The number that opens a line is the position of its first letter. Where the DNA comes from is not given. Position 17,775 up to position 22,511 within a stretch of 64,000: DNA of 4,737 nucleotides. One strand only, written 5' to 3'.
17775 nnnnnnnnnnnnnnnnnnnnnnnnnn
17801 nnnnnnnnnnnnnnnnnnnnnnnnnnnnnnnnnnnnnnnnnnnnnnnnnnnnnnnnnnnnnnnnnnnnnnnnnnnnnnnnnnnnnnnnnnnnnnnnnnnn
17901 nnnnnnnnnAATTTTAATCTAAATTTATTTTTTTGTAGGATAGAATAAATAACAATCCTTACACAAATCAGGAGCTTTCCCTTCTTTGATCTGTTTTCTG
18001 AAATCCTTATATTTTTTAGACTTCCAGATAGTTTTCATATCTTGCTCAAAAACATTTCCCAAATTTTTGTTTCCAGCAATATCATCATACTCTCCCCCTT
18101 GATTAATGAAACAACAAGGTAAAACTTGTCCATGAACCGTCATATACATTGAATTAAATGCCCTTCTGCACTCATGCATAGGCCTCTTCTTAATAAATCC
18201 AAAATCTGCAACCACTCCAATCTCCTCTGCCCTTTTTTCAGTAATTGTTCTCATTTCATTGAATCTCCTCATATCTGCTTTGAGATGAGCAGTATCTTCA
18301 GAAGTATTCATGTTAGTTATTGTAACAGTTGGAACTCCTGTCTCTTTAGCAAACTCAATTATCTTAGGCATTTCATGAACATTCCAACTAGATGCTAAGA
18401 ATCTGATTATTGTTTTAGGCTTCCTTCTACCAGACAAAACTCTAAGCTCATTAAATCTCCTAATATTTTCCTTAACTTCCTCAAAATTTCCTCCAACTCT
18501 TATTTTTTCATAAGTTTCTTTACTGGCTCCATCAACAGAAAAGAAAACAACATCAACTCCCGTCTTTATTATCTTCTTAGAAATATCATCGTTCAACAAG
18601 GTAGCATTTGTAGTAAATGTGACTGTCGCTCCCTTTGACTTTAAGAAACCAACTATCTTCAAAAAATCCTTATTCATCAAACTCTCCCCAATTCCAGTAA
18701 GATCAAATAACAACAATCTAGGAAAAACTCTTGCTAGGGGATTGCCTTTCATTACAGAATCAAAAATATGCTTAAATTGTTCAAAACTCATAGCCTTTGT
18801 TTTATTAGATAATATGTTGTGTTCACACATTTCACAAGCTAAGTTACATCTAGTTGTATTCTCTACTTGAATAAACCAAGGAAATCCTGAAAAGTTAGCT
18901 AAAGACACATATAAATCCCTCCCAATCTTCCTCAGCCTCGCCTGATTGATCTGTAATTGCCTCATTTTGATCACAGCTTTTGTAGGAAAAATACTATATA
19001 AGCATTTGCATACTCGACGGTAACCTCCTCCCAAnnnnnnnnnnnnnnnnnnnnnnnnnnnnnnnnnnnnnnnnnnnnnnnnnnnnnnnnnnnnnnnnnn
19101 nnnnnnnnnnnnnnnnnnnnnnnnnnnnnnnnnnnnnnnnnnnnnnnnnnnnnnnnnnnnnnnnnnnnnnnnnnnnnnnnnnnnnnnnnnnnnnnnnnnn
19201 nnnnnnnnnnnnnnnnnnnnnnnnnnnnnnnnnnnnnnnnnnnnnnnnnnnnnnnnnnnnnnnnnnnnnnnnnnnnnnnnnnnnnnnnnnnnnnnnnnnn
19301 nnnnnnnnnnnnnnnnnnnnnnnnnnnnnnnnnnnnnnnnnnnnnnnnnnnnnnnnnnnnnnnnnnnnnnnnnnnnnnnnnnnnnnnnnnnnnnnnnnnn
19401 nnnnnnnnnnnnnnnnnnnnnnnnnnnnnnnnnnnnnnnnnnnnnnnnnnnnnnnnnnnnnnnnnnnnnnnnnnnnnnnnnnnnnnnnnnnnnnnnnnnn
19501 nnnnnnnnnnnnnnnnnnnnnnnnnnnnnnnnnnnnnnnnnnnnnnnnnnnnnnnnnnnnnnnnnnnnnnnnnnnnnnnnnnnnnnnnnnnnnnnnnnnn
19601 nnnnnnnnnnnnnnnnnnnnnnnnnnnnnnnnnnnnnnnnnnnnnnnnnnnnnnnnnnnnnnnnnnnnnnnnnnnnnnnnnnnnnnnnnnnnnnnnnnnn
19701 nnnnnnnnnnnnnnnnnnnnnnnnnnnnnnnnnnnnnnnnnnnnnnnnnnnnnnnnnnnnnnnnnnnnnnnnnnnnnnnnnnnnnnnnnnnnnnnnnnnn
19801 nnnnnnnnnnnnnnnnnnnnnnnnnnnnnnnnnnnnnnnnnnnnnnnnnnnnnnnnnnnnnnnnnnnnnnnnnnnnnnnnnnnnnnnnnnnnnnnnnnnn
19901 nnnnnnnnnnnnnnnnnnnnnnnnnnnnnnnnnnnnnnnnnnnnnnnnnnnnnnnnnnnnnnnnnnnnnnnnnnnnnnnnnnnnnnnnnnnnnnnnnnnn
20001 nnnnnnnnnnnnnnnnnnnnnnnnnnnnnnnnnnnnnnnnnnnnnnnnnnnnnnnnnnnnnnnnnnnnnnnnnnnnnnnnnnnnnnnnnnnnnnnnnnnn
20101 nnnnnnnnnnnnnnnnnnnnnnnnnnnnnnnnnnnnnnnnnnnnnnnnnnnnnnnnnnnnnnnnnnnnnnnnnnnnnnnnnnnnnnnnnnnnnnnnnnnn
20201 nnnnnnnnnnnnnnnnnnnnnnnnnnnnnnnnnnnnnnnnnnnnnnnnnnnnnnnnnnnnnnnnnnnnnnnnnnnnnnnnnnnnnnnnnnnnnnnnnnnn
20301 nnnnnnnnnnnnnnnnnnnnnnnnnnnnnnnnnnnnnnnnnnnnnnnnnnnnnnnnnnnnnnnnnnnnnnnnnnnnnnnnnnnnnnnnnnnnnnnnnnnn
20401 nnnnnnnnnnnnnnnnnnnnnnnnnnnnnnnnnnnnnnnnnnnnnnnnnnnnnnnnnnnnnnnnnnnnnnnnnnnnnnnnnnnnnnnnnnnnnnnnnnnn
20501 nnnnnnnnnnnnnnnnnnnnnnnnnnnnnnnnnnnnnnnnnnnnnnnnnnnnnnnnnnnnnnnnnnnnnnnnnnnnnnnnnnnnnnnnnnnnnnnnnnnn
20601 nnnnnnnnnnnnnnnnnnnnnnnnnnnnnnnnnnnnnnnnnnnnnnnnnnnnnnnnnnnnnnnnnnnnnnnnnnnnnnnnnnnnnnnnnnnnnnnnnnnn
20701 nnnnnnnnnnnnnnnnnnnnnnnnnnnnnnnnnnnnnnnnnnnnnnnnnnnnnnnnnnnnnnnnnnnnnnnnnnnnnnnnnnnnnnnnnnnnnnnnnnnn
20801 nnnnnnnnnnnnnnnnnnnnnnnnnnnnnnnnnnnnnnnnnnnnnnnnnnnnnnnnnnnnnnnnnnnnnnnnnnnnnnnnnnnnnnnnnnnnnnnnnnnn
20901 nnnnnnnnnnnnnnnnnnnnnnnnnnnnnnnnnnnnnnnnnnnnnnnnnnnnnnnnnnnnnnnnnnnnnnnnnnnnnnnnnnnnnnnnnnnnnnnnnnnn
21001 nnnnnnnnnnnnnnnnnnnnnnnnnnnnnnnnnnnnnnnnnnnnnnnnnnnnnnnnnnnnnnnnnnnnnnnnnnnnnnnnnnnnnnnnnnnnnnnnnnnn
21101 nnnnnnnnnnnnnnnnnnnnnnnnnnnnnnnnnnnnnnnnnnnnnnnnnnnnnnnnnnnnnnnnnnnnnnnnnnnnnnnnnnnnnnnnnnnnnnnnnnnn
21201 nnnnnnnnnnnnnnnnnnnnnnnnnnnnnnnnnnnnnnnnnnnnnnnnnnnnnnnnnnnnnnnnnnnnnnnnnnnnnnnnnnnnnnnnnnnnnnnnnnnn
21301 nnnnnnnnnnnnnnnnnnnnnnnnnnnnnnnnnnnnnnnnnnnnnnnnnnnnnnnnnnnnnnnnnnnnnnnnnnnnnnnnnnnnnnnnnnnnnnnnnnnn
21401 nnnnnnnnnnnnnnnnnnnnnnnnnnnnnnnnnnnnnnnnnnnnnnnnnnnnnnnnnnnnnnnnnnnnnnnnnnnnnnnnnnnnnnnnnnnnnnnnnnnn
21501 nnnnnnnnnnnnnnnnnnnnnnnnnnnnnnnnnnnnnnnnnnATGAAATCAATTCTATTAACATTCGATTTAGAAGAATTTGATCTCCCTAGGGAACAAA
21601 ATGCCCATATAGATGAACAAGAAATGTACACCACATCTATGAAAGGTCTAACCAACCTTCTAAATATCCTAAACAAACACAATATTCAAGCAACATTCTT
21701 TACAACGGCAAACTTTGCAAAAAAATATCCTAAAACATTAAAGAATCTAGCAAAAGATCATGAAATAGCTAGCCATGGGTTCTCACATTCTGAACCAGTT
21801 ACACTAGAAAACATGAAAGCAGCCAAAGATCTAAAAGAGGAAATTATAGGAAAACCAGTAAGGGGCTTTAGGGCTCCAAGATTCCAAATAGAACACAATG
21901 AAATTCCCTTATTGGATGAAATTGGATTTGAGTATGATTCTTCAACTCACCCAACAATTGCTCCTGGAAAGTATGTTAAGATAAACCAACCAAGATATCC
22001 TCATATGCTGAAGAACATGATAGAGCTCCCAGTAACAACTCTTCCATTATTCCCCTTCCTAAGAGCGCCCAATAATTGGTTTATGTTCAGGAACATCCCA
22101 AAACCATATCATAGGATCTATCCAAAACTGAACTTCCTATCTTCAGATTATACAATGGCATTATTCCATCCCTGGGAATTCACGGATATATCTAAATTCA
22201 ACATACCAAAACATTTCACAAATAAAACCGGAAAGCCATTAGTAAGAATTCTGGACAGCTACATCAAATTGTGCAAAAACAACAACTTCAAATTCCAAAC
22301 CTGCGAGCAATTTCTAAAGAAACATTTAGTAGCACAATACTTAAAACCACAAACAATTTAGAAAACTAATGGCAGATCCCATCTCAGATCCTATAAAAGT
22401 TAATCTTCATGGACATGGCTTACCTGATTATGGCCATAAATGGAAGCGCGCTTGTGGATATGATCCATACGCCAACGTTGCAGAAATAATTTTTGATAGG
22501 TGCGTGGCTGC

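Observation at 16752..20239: Unusual trio inside the glycan locus: AlkP-superfamily metalloenzyme, SPASM-like radical SAM, and a 422-aa Pol-beta-fold nucleotidyltransferase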

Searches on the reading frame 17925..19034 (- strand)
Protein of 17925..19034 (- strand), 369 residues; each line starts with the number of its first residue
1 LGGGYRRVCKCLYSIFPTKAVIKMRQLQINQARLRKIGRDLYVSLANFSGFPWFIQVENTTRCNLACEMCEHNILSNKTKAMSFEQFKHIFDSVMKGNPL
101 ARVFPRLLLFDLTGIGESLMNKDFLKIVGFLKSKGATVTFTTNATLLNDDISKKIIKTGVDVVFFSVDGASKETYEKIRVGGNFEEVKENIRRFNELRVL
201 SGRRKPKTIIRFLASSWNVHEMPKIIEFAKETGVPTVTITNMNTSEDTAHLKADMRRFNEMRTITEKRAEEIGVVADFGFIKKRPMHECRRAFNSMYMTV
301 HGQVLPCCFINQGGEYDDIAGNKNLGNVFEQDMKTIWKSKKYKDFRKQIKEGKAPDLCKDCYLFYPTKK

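Call 4: search_protein_families(library=pfam, proteins=[window:17925-19034:-], max_evalue=0.01)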
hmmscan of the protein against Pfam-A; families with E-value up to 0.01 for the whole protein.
window:17925-19034:- (369 aa): 2 families
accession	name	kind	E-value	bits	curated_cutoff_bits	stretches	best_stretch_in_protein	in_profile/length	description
PF13186.11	SPASM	-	1.1e-15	58.1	21.5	1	289-362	1-67/67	Iron-sulfur cluster-binding domain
PF04055.27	Radical_SAM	-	1.2e-15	58.5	29.5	1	60-200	4-142/166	Radical SAM superfamily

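Call 5: search_protein_families(library=ncbifam, proteins=[window:17925-19034:-], max_evalue=0.01)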
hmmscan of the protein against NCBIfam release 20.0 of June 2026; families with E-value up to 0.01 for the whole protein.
window:17925-19034:- (369 aa): 58 families (the best 25 are shown)
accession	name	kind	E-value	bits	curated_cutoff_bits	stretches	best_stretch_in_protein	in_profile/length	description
TIGR04317.1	W_rSAM_matur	equivalog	2.9e-48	164.8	380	1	55-363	6-315/349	tungsten cofactor oxidoreductase radical SAM maturase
TIGR04311.1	rSAM_Geo_metal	subfamily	1.4e-37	129.7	400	2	52-246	2-191/423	radical SAM/SPASM family putative metalloenzyme maturase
NF033640.1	N_Twi_rSAM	subfamily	3.8e-30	105.3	170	2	52-257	110-322/398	twitch domain-containing radical SAM protein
TIGR04545.1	rSAM_ahbD_hemeb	equivalog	2.1e-18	66.9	500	1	55-350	2-300/339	heme b synthase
TIGR04340.1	rSAM_ACGX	hypoth_equivalog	3.5e-18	65.9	400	1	56-242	6-182/341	radical SAM/SPASM domain protein, ACGX system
TIGR02666.1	moaA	equivalog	9.6e-18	64.2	284.05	1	60-344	17-314/336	GTP 3',8-cyclase MoaA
NF001199.0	PRK00164.2-1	equivalog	8.1e-17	61.3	231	1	57-271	16-219/308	GTP 3',8-cyclase MoaA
TIGR02668.1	moaA_archaeal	equivalog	5.4e-16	58.4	325.25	1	57-272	14-217/303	GTP 3',8-cyclase MoaA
NF045574.1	sacti_mat_StsB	exception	5.6e-16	58.4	625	1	61-363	104-387/466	StsB family radical SAM/SPASM domain sactipeptide maturase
TIGR04321.1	spiroSPASM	subfamily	7.2e-16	57.9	250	1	49-365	227-506/510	spiro-SPASM protein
TIGR04054.1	rSAM_NirJ1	equivalog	7.2e-16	57.8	650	1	58-246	41-214/387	putative heme d1 biosynthesis radical SAM protein NirJ1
TIGR04053.2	TIGR04053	equivalog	7.8e-16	58.3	395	1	48-236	3-180/366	TIGR04053 family radical SAM/SPASM domain-containing protein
NF050035.1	rSAM_WgK_link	exception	8.5e-16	57.9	650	1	47-195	3-144/367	radical SAM/SPASM peptide maturase WgkB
TIGR04546.1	rSAM_ahbC_deAc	equivalog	1.4e-15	57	650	1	55-264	40-235/390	12,18-didecarboxysiroheme deacetylase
TIGR03962.1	mycofact_rSAM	equivalog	7.4e-15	54.9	265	1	55-364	14-306/339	mycofactocin radical SAM maturase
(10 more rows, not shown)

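Call 29: search_solved_structures(query=window:17925-18965:-, max_evalue=0.0001)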
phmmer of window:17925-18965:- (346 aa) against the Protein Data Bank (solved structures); distinct sequences matched with E-value up to 0.0001: 3.
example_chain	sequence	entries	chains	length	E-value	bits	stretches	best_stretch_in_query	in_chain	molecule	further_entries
4m7t_A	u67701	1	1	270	1.4e-07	34.4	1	265-339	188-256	BtrN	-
4m7s_A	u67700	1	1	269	1.5e-07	34.2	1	265-339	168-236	BtrN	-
7tol_A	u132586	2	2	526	2.4e-05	27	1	32-168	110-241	glycerol dibiphytanyl glycerol tetraether - macrocyclic archaeol synthase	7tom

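Call 64: find_homologous_proteins(query=window:17925-18965:-, max_evalue=1e-10)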
Query window:17925-18965:- (346 aa): 125 proteins with E <= 1e-10 among 1444 candidates; the best 120 are listed.
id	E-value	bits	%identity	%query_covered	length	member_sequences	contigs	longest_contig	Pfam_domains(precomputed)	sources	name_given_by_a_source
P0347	2.7e-226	768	96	100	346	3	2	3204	PF13186.12,PF04055.28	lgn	-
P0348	1.9e-202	690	85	100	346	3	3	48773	PF13186.12,PF04055.28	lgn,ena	-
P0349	9.0e-186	635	79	100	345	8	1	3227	PF13186.12,PF04055.28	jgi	jgi:radical SAM protein with 4Fe4S-binding SPASM domain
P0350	6.0e-129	448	56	98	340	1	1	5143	PF13186.12,PF04055.28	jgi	-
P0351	2.6e-125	436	57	97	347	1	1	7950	PF13186.12,PF04055.28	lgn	-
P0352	2.9e-115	403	52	99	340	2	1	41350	PF13186.12,PF04055.28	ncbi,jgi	-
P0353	8.8e-107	375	55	84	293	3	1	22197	PF13186.12,PF04055.28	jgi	jgi:radical SAM protein with 4Fe4S-binding SPASM domain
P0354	2.7e-105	370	51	96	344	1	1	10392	PF13186.12,PF04055.28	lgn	-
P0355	6.5e-105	369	50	97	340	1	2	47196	PF13186.12,PF04055.28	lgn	-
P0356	2.4e-104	367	57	83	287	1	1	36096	PF13186.12,PF04055.28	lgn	-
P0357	3.3e-102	360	47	96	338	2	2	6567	PF13186.12,PF04055.28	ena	-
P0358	3.7e-93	330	46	95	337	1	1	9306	PF13186.12,PF04055.28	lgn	-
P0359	2.6e-62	229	39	93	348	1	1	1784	PF13186.12,PF04055.28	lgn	-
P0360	3.7e-57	212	37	92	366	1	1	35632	PF13186.12,PF04055.28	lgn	-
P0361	9.2e-57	211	35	92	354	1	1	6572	PF13186.12,PF04055.28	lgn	-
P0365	2.0e-55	207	37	91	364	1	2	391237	PF13186.12,PF04055.28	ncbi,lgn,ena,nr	ncbi:SPASM domain-containing protein [Candidatus Parcubacteria bacterium]|nr:SPASM domain-containing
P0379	1.6e-49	187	34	95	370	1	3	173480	PF13186.12,PF04055.28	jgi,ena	jgi:MoaA/NifB/PqqE/SkfB family radical SAM enzyme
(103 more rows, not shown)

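Call 65: find_encoding_contigs(protein=P0355, flank=6000, max_places=1)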
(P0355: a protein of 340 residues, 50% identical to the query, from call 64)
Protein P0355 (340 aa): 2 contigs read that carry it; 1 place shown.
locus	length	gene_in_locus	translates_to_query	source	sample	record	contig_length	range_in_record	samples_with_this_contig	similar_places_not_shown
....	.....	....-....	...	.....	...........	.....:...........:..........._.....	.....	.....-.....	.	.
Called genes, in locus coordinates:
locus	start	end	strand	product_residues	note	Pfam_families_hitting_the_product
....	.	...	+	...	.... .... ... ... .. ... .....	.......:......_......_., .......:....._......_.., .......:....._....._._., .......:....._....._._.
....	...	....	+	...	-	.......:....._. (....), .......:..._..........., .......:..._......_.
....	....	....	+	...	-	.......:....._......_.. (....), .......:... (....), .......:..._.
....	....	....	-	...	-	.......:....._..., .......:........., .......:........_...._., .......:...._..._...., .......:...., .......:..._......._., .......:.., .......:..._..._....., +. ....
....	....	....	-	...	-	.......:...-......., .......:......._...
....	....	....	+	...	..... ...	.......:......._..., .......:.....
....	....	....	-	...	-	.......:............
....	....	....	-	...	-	-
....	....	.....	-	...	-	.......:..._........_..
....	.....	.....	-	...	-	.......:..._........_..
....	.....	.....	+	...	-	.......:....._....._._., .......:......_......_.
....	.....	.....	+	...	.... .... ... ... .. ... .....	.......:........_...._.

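Call 66: find_encoding_contigs(protein=P0365, flank=6000, max_places=1)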
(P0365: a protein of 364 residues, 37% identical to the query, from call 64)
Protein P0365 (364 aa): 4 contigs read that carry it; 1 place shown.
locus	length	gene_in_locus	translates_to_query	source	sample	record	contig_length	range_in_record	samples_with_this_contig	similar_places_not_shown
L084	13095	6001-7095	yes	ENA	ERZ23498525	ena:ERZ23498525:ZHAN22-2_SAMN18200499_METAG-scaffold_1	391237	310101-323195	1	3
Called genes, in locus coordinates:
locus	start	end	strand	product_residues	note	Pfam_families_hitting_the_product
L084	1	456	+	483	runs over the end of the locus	PF01943:Polysacc_synt, PF13440:Polysacc_synt_3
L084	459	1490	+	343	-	PF01073:3Beta_HSD, PF01370:Epimerase, PF02719:Polysacc_synt_2, PF04321:RmlD_sub_bind, PF07993:NAD_binding_4, PF16363:GDP_Man_Dehyd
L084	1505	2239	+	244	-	PF00483:NTP_transferase, PF12804:NTP_transf_3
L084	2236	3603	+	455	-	-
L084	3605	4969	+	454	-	PF02310:B12-binding, PF04055:Radical_SAM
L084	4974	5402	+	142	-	PF14478:DUF4430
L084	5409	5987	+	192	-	PF20221:DUF6580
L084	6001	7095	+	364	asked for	PF04055:Radical_SAM, PF13186:SPASM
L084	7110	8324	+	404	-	PF13439:Glyco_transf_4, PF13579:Glyco_trans_4_4 (weak), PF00534:Glycos_transf_1, PF13692:Glyco_trans_1_4, PF13524:Glyco_trans_1_2 (weak)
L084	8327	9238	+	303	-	PF00535:Glycos_transf_2, PF10111:Glyco_tranf_2_2, PF13641:Glyco_tranf_2_3, PF13632:Glyco_trans_2_3 (weak)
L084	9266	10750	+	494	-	PF02310:B12-binding, PF04055:Radical_SAM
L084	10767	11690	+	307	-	PF01073:3Beta_HSD, PF01370:Epimerase, PF02719:Polysacc_synt_2, PF04321:RmlD_sub_bind, PF07993:NAD_binding_4 (faint), PF16363:GDP_Man_Dehyd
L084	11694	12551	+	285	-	-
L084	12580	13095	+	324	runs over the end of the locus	PF00535:Glycos_transf_2, PF10111:Glyco_tranf_2_2 (faint), PF13641:Glyco_tranf_2_3, PF13632:Glyco_trans_2_3 (weak)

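Call 67: find_encoding_contigs(protein=P0379, flank=6000, max_places=1)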
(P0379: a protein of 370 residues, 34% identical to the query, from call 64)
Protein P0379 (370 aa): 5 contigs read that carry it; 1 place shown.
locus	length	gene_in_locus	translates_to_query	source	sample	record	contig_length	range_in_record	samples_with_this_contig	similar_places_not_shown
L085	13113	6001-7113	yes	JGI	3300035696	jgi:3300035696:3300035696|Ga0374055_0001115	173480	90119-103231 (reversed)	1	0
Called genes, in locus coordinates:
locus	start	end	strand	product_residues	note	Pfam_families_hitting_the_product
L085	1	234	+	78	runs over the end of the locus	-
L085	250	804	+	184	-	-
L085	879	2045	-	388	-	PF03463:eRF1_1, PF18854:baeRF_family10 (weak), PF03464:eRF1_2, PF18859:acVLRF1, PF03465:eRF1_3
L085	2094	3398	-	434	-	PF02403:Seryl_tRNA_N, PF00587:tRNA-synt_2b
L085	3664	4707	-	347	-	PF00348:polyprenyl_synt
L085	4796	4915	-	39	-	-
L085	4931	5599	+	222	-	PF00535:Glycos_transf_2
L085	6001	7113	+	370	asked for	PF04055:Radical_SAM, PF13186:SPASM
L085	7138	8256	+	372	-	PF13439:Glyco_transf_4, PF00534:Glycos_transf_1, PF13692:Glyco_trans_1_4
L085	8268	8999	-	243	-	PF00483:NTP_transferase, PF01128:IspD (faint), PF12804:NTP_transf_3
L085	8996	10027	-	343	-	PF01073:3Beta_HSD, PF01370:Epimerase, PF02719:Polysacc_synt_2, PF04321:RmlD_sub_bind, PF16363:GDP_Man_Dehyd, PF07993:NAD_binding_4 (weak)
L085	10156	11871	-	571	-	-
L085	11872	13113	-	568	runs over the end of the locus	PF02543:Carbam_trans_N, PF16861:Carbam_trans_C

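Call 71: search_protein_families(library=padloc, proteins=[window:17925-18965:-], max_evalue=0.01)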
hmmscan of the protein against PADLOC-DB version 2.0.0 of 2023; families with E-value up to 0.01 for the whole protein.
window:17925-18965:- (346 aa): 2 families
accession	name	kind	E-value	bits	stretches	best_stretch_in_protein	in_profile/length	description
PDLC02903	pVip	-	1.1e-13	49.2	1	37-159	7-112/257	Viperins not associated with kinases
PDLC02904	pVip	-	9.5e-11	39.7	1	37-176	10-138/262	Viperins associated with kinases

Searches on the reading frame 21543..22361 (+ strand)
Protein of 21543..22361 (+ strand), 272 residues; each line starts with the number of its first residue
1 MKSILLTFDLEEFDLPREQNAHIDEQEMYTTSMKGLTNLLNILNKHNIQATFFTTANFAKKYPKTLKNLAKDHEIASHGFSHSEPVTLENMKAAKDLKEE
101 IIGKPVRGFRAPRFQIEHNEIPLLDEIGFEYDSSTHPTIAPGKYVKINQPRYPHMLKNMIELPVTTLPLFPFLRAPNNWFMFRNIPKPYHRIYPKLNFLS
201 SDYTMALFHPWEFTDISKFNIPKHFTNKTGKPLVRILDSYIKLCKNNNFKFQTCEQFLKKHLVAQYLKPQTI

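Call 4: search_protein_families(library=pfam, proteins=[window:21543-22361:+], max_evalue=0.01)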
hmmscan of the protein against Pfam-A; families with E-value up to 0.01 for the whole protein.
window:21543-22361:+ (272 aa): 2 families
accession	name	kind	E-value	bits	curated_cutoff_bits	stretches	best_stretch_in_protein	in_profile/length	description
PF01522.26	Polysacc_deac_1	-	3.9e-14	53.1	23.1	1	34-130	19-122/124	Polysaccharide deacetylase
PF11959.13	DUF3473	-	2.8e-05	24.6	29.6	1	141-258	8-129/130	Domain of unknown function (DUF3473)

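Call 51: search_protein_families(library=ncbifam, proteins=[window:21543-22361:+], max_evalue=0.00001)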
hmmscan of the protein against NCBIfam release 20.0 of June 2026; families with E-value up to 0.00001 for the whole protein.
window:21543-22361:+ (272 aa): 7 families
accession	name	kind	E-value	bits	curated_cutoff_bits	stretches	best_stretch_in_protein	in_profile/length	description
TIGR03006.1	pepcterm_polyde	equivalog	2e-29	102.6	276.2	1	6-213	3-226/272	XrtA system polysaccharide deacetylase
TIGR02764.1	spore_ybaN_pdaB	equivalog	9.5e-14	51.6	237.4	1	36-130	21-122/191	polysaccharide deacetylase family sporulation protein PdaB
TIGR04243.1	nodulat_NodB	equivalog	4.1e-08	33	240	1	38-93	19-75/197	chitooligosaccharide deacetylase NodB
TIGR02873.1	spore_ylxY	hypoth_equivalog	1e-07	31.5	391.5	1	36-98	100-163/268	probable sporulation protein, polysaccharide deacetylase family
NF045821.1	PgAcgDacpgdA1_Bac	equivalog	4.2e-07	29.1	400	1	38-102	105-171/282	peptidoglycan-N-acetylglucosamine deacetylase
TIGR02884.1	spore_pdaA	equivalog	9.7e-07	28.7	298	1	38-99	54-116/224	delta-lactam-biosynthetic de-N-acetylase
TIGR03212.1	uraD_N-term-dom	equivalog_domain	8.5e-06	25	424.6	0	31-136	74-185/297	allantoinase PuuE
